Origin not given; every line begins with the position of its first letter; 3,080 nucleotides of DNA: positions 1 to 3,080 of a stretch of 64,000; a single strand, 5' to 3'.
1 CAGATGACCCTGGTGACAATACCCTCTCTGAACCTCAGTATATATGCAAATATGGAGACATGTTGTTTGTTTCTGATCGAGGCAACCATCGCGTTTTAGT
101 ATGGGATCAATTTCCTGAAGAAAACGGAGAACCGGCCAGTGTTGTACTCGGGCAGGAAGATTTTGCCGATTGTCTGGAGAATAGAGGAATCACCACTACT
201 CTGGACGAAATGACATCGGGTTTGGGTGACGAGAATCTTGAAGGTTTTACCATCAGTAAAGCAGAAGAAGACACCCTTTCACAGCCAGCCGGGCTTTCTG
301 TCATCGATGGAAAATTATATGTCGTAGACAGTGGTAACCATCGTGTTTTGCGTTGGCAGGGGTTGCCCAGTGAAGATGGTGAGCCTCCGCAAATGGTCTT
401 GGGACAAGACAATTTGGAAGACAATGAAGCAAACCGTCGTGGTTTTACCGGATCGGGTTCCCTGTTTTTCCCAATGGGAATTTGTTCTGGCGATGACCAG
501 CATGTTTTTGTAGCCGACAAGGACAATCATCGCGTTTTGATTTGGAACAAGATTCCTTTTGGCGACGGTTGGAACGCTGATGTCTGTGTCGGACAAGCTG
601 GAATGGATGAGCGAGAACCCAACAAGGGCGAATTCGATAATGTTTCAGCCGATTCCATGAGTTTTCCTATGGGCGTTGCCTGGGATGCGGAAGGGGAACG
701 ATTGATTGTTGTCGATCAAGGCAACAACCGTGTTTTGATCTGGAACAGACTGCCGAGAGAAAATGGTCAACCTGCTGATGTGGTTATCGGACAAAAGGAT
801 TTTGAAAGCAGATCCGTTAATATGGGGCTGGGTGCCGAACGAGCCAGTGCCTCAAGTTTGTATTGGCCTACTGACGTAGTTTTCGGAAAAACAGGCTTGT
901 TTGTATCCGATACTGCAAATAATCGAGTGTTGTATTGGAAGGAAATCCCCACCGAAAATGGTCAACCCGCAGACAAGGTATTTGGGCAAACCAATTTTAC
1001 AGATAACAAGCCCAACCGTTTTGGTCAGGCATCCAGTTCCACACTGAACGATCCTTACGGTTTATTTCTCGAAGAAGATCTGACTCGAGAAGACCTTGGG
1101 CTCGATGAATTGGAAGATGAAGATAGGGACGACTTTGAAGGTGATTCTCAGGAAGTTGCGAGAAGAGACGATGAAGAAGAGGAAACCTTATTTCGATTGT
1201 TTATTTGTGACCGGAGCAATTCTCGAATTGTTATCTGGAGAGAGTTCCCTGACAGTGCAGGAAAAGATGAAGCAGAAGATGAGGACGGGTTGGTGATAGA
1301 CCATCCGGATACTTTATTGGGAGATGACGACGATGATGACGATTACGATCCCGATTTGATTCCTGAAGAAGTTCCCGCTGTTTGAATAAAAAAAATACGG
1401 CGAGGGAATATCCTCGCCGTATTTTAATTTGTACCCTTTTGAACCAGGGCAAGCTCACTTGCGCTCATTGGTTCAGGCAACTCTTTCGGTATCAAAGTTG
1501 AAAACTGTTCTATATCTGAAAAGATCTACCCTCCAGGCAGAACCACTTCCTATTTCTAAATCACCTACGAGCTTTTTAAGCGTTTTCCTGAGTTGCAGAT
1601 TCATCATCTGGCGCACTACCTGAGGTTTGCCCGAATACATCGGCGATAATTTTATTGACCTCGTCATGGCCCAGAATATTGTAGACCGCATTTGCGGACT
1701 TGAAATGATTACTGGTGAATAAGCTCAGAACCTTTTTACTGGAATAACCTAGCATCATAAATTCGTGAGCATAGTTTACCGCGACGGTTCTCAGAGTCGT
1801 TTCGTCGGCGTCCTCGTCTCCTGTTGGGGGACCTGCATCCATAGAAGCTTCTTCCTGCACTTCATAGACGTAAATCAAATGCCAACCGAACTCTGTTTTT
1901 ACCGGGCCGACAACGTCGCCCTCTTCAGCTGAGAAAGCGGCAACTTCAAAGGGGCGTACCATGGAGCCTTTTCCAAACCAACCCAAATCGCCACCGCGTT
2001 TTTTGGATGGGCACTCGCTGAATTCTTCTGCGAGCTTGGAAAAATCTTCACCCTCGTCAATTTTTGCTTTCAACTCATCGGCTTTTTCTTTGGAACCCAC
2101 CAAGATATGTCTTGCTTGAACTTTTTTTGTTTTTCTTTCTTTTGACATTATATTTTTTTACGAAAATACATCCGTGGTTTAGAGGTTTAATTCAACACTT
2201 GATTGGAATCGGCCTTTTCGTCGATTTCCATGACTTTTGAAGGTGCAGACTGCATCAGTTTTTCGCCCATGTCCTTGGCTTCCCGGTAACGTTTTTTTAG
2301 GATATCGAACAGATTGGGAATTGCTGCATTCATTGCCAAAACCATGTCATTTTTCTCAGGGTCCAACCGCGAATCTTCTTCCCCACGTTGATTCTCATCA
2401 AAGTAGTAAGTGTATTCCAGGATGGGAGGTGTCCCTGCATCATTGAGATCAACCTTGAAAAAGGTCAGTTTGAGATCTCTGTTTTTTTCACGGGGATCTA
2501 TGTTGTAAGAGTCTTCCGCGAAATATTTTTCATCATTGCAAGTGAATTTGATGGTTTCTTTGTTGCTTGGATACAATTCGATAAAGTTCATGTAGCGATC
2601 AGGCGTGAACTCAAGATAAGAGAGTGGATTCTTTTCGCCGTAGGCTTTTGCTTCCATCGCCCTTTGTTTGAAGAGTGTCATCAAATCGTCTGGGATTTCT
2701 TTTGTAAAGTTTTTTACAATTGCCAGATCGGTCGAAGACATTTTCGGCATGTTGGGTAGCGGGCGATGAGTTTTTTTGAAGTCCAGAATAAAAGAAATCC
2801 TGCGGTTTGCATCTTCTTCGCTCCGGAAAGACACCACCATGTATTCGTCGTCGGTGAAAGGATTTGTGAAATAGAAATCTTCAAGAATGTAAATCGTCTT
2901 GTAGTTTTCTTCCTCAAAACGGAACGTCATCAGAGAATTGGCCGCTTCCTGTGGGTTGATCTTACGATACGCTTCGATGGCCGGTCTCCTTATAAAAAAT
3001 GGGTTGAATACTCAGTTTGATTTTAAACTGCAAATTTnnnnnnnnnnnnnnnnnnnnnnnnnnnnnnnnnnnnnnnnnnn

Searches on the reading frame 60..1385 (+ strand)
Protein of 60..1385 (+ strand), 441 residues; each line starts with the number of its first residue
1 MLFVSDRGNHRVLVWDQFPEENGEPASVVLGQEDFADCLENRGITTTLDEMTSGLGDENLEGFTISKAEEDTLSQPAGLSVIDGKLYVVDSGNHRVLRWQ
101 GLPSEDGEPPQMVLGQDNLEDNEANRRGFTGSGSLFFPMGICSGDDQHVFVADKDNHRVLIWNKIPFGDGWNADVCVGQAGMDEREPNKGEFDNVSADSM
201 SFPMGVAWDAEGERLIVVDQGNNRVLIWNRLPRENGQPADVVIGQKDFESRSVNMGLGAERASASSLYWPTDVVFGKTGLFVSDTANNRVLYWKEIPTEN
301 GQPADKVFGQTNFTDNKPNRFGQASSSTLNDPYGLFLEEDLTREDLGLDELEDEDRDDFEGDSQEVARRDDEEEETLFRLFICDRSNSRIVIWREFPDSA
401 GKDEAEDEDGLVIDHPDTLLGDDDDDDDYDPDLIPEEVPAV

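Call 37: search_protein_families(library=pfam, proteins=[window:60-1385:+], max_evalue=1)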
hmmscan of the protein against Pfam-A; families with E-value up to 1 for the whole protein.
window:60-1385:+ (441 aa): 3 families
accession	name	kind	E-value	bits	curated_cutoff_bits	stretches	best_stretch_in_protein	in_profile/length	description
PF01436.27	NHL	-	3.3e-22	77.8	20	3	73-97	1-26/28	NHL repeat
PF25021.1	TEN_NHL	-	0.025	14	27.1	0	66-101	134-170/357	Teneurin NHL domain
PF20946.2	Ctf4_C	-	0.34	11.6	26.4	1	337-381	3-50/104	DNA polymerase alpha-binding protein Ctf4, C-terminal domain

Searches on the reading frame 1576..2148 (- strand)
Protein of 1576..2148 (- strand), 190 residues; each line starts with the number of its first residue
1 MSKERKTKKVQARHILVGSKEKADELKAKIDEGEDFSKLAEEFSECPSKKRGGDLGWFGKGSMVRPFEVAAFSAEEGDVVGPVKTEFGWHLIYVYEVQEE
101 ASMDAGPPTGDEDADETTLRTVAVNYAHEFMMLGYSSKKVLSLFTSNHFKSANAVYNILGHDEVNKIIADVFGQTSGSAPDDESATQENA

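Call 37: search_protein_families(library=pfam, proteins=[window:1576-2148:-], max_evalue=1)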
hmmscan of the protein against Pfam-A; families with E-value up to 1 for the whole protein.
window:1576-2148:- (190 aa): 3 families
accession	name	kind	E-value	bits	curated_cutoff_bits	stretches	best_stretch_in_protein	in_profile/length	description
PF13616.12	Rotamase_3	-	5.6e-26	91.8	22.5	1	3-97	9-115/116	PPIC-type PPIASE domain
PF00639.27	Rotamase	-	7.2e-24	85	21.7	1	19-94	18-95/97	PPIC-type PPIASE domain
PF13145.12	Rotamase_2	-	4.5e-09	37.6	27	1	9-101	24-112/121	PPIC-type PPIASE domain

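Call 41: search_protein_families(library=ncbifam, proteins=[window:1576-2148:-], max_evalue=0.1)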
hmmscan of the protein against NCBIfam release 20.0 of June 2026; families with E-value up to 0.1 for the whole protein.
window:1576-2148:- (190 aa): 9 families
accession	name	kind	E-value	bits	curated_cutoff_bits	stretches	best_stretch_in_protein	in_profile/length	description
NF002824.0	PRK02998.1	subfamily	6.9e-22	78.1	360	1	4-103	129-229/283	peptidylprolyl isomerase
NF002846.0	PRK03095.1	equivalog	1.2e-21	77.5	361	1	3-104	126-229/287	peptidylprolyl isomerase PrsA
NF011969.0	PRK15441.1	equivalog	1.6e-20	73.3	127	1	8-94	3-89/93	peptidylprolyl isomerase PpiC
NF000809.0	PRK00059.1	equivalog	4.1e-20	72.4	303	1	4-101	191-291/336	peptidylprolyl isomerase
NF002827.0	PRK03002.1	equivalog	1.4e-19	70.2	343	1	6-96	133-224/285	peptidylprolyl isomerase PrsA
TIGR02933.1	nifM_nitrog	equivalog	2.8e-14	53.6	168.2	1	24-104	146-227/256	nitrogen fixation protein NifM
NF008038.0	PRK10770.1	equivalog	1.4e-10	40.6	394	1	10-101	285-387/431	peptidylprolyl isomerase SurA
NF003356.0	PRK04405.1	subfamily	5.3e-10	38.8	339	1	8-98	143-237/299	peptidylprolyl isomerase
NF008054.0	PRK10788.1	equivalog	2.6e-08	33.1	493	1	15-100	276-361/626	peptidylprolyl isomerase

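Call 78: search_protein_families(library=padloc, proteins=[window:1576-2148:-], max_evalue=0.01)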
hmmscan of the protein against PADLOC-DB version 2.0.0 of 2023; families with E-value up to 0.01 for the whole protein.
window:1576-2148:- (190 aa): 0 families

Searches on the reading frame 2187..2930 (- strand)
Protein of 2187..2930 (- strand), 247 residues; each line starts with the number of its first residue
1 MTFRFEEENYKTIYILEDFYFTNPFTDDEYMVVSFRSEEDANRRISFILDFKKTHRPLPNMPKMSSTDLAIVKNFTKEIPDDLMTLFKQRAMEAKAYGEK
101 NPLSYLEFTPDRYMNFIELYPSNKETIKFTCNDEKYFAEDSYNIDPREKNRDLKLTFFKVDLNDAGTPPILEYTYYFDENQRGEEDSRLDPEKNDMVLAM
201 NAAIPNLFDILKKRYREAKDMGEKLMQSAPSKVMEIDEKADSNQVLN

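Call 37: search_protein_families(library=pfam, proteins=[window:2187-2930:-], max_evalue=1)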
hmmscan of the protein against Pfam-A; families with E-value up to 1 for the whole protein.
window:2187-2930:- (247 aa): 1 family
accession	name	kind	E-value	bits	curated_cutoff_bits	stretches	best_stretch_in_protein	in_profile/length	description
PF14928.11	S_tail_recep_bd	-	0.11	13.2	23.8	1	130-168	44-81/93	Short tail fibre protein receptor-binding domain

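Call 41: search_protein_families(library=ncbifam, proteins=[window:2187-2930:-], max_evalue=0.1)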
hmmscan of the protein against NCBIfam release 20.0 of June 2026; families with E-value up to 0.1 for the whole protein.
window:2187-2930:- (247 aa): 0 families

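Call 50: find_homologous_proteins(query=window:2187-2930:-, max_evalue=0.001)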
Query window:2187-2930:- (247 aa): 94 proteins with E <= 0.001 among 203 candidates.
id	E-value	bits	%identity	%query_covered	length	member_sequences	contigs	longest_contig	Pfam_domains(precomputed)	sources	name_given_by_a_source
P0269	4.5e-156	535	98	100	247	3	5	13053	-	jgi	jgi:hypothetical protein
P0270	3.8e-135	467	85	100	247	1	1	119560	-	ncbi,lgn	-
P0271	2.6e-133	461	84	100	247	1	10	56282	-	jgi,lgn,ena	-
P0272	6.5e-117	407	70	100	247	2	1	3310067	-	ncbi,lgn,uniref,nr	ncbi:MAG: hypothetical protein G3M78_06565 [Candidatus Nitrohelix vancouverensis]|uniref:Uncharacter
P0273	2.3e-94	333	60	100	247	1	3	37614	-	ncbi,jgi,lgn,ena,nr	ncbi:MAG: hypothetical protein COV67_05400 [Nitrospinae bacterium CG11_big_fil_rev_8_21_14_0_20_56_8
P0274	5.3e-86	306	55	100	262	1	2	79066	PF02810.22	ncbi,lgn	ncbi:MAG: SEC-C metal-binding domain-containing protein [Nitrospinaceae bacterium]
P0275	3.1e-79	284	55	94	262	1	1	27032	PF02810.22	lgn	-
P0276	8.0e-79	282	54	93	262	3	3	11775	PF02810.22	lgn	-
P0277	8.5e-79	282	52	96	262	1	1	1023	PF02810.22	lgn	-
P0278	1.5e-78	281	52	100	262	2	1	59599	PF02810.22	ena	-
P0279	4.0e-78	280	52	98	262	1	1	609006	PF02810.22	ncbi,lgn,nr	ncbi:MAG: hypothetical protein NPINA01_23700 [Nitrospinaceae bacterium]|nr:MAG: hypothetical protein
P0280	7.2e-78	279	53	97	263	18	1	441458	PF02810.22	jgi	jgi:SEC-C motif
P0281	2.9e-77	277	54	93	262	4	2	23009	PF02810.22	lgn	-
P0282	1.2e-76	275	51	100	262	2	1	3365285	PF02810.22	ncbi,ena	-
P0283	4.0e-76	274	48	96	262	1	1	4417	PF02810.22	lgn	-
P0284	1.2e-75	272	51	95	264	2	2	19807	PF02810.22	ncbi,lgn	ncbi:MAG: YecA family protein [Nitrospinales bacterium]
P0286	2.1e-75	271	51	98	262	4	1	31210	PF02810.22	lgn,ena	-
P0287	3.1e-75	271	53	98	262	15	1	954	PF02810.22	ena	-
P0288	3.2e-74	267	53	95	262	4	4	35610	PF02810.22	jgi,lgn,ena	-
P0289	4.6e-74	267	50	93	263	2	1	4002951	PF02810.22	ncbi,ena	-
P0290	9.0e-74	266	52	94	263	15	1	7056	PF02810.22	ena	-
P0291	1.4e-73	265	52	95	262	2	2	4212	PF02810.22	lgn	-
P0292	1.6e-73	265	53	95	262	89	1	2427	PF02810.22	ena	-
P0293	1.7e-73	265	51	95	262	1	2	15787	PF02810.22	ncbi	-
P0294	1.9e-73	265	48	95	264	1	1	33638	PF02810.22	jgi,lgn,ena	-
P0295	3.3e-73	264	50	95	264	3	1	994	PF02810.22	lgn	-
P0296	3.7e-73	264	51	95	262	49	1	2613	PF02810.22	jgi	jgi:hypothetical protein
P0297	4.1e-73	264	51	95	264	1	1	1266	PF02810.22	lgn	-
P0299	1.4e-72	262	52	95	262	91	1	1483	PF02810.22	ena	-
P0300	1.6e-72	262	52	95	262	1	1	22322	PF02810.22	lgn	-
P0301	1.8e-72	262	51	93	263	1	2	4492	PF02810.22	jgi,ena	-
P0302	2.4e-72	261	52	95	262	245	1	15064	PF02810.22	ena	-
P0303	5.6e-72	260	51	93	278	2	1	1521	PF02810.22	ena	-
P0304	1.5e-71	259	49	94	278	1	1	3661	PF02810.22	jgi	-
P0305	2.0e-71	258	52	93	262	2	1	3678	PF02810.22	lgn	-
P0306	2.6e-71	258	50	95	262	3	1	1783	PF02810.22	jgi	jgi:hypothetical protein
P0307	3.3e-71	257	50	97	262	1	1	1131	PF02810.22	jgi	jgi:hypothetical protein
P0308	3.3e-71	257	51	92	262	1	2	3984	PF02810.22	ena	-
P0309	5.3e-71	257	48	98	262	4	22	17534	PF02810.22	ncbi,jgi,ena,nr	ncbi:MAG: hypothetical protein HOH38_04450 [Nitrospinaceae bacterium]|nr:hypothetical protein [Nitro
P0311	2.0e-70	255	51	93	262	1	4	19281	PF02810.22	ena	-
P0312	2.0e-70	255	49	93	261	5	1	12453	PF02810.22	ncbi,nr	ncbi:MAG: SEC-C domain-containing protein [Nitrospinae bacterium]|nr:SEC-C domain-containing protein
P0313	2.9e-70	254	51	94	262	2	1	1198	PF02810.22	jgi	jgi:hypothetical protein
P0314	4.4e-70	254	50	95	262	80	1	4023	PF02810.22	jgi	jgi:hypothetical protein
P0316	2.2e-69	251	49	93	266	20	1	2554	PF02810.22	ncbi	-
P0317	2.5e-69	251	51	99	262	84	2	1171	PF02810.22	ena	-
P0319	9.8e-69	249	46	100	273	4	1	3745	PF02810.22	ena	-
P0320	1.1e-68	249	50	93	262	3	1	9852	PF02810.22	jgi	-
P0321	1.6e-68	249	47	93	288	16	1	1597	PF02810.22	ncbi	-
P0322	2.2e-68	248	49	95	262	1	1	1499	PF02810.22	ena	-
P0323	2.9e-68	248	47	100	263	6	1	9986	PF02810.22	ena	-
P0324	5.6e-68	247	50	93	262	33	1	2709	PF02810.22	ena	-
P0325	7.5e-68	246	49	99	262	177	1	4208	PF02810.22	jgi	jgi:hypothetical protein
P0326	7.9e-68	246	46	95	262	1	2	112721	PF02810.22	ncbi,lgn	-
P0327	8.1e-68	246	50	93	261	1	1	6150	PF02810.22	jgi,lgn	jgi:hypothetical protein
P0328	8.6e-68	246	48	95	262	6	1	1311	PF02810.22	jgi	-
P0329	8.7e-68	246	48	93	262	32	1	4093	PF02810.22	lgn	-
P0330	9.7e-68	246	47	93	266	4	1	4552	PF02810.22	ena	-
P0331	2.0e-67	245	48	94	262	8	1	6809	PF02810.22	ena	-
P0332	3.3e-67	244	49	93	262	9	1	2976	PF02810.22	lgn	-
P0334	1.2e-66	243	47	93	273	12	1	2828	PF02810.22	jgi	-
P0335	1.4e-66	242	50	92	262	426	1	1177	PF02810.22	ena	-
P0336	2.0e-66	242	45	100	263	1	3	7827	PF02810.22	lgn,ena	-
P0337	2.2e-66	242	46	95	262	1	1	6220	PF02810.22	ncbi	-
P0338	4.0e-66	241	49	95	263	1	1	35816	PF02810.22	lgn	-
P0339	6.8e-66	240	51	90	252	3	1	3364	PF02810.22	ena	-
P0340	3.5e-65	238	46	95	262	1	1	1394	PF02810.22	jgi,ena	-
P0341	2.1e-64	235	47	93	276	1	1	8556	PF02810.22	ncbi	ncbi:MAG: YecA family protein [Nitrospinaceae bacterium]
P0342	2.8e-63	231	45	94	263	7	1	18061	PF02810.22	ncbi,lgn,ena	-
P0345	1.3e-61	226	49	83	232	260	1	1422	PF02810.22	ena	-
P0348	6.3e-60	221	51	83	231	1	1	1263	PF02810.22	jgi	jgi:hypothetical protein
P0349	1.5e-58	216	58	67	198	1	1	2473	PF02810.22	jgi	jgi:hypothetical protein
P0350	3.4e-57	212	49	85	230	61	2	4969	PF02810.22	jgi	-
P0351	9.7e-57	210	49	81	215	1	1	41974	PF02810.22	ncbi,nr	ncbi:hypothetical protein UR09_00645 [Candidatus Nitromaritima sp. SCGC AAA799-A02]|nr:hypothetical 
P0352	1.1e-55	207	50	74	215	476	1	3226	PF02810.22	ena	-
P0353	1.1e-53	200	52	74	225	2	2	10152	PF02810.22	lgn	-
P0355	1.4e-51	193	54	67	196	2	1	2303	PF02810.22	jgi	jgi:hypothetical protein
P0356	1.9e-51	193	51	70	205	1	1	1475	PF02810.22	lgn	-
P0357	3.4e-50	189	47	77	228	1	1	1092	PF02810.22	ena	-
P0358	6.7e-50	188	49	74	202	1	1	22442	PF02810.22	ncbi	ncbi:MAG: SEC-C metal-binding domain-containing protein, partial [Nitrospinaceae bacterium]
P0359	5.2e-48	182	56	61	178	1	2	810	PF02810.22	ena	-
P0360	4.0e-47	179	52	67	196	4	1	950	PF02810.22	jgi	-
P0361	2.4e-41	160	49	60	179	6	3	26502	PF02810.22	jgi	jgi:hypothetical protein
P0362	2.0e-37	147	51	57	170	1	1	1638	PF02810.22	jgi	-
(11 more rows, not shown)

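Call 57: predict_structure(alignment_id=A3)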
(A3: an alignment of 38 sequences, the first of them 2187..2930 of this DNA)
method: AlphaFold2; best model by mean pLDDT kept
length: 247 residues; sequences in the alignment: 38
mean_pLDDT: 83.2   pTM: 0.68
mean pLDDT of the five models: 83.2, 81.8, 81.1, 78.7, 74.7
residues with pLDDT >= 90: 119; 70-90: 88; 50-70: 18; < 50: 22
segments of 3 or more residues with pLDDT < 50: 1-8, 234-247
pLDDT, mean of each block of 10 residues (from residue 1): 43 76 72 87 89 90 88 92 90 85 83 89 86 94 91 93 75 95 95 95 95 95 86 46 38
secondary structure, 60 per line:
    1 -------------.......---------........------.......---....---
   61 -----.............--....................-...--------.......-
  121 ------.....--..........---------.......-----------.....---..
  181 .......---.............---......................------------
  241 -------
elements in order: E14-20 E30-37 E44-50 E54-57 H66-78 H81-100 E113-115 H116-119 E127-131 E134-143 E153-159 E171-175 H179-187 H191-203 H207-228

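Call 60: fold_search(model_id=the predicted structure, library=pdb)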
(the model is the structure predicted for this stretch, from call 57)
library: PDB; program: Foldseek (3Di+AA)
matches with E <= 10: 501; with E <= 0.001: 0
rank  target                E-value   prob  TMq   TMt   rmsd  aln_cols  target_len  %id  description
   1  6cqq_B                6.7e-03  0.63  0.21  0.26  15.3       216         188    6  Crystal structure of F24 TCR -DR15-RQ13 peptide complex (released 2018-06-06)
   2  7sg2_B                1.4e-02  0.47  0.21  0.27  13.3       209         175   10  XPA5 TCR in complex with HLA-DQ2-omega1 (released 2022-02-23)
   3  3pgd_B                1.5e-02  0.51  0.22  0.27  15.1       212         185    9  Crystal Structure of HLA-DR1 with CLIP106-120, canonical peptide orientation (released 2010-12-08)
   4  4z7v_D                1.9e-02  0.60  0.23  0.29  14.7       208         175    8  L3-12 complex (released 2015-06-03)
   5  7o00_BBB              2.0e-02  0.44  0.20  0.25  15.2       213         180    8  Crystal structure of HLA-DR4 in complex with a HSP70 peptide (released 2022-05-11)
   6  4z7u_D                2.4e-02  0.54  0.23  0.29  14.4       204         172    8  S13 complex (released 2015-06-03)
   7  8cmb_B                2.5e-02  0.47  0.22  0.27  15.3       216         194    9  Human Leukocyte Antigen class II allotype DR1 presenting SARS-CoV-2 Spike peptide S486-505 (released 2023-07-26)
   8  8vsj_B                2.5e-02  0.44  0.22  0.27  14.4       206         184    9  Engineered peptide-specific binder in complex with HLA-DR1/CLIP (released 2024-10-02)
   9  5v4n_F                2.7e-02  0.33  0.19  0.22  15.5       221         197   10  Structure of HLA-DR1 with bound alpha3(135-145) peptide (released 2017-05-03)
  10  4i5b_E                2.8e-02  0.35  0.21  0.25  15.4       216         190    8  Structure of human MHC class II protein HLA-DR1 carrying an influenza hemagglutinin peptide partially filling the bind (released 2013-12-04)
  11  5nig_B                2.8e-02  0.35  0.21  0.25  14.7       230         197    6  Crystal structure of HLA-DRB1*04:01 with modified alpha-enolase peptide 326-340 (arginine 327 to citrulline) (released 2018-06-13)
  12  6cql_B                3.0e-02  0.35  0.21  0.25  16.5       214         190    7  Crystal structure of F24 TCR -DR11-RQ13 peptide complex (released 2018-06-06)
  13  4x5w_B                3.0e-02  0.23  0.18  0.21  15.2       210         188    9  HLA-DR1 with CLIP102-120(M107W) (released 2016-03-09)
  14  7yxb_B                3.2e-02  0.38  0.21  0.25  15.2       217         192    7  MHC-II dynamics are maintained in HLA-DR allotypes to ensure catalyzed peptide exchange (released 2023-02-22)
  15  2seb_B                3.2e-02  0.35  0.21  0.26  13.7       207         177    8  X-RAY CRYSTAL STRUCTURE OF HLA-DR4 COMPLEXED WITH A PEPTIDE FROM HUMAN COLLAGEN II (released 1998-01-28)
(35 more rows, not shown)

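Call 78: search_protein_families(library=padloc, proteins=[window:2187-2930:-], max_evalue=0.01)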
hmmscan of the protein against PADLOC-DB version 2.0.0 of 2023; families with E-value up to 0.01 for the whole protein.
window:2187-2930:- (247 aa): 0 families
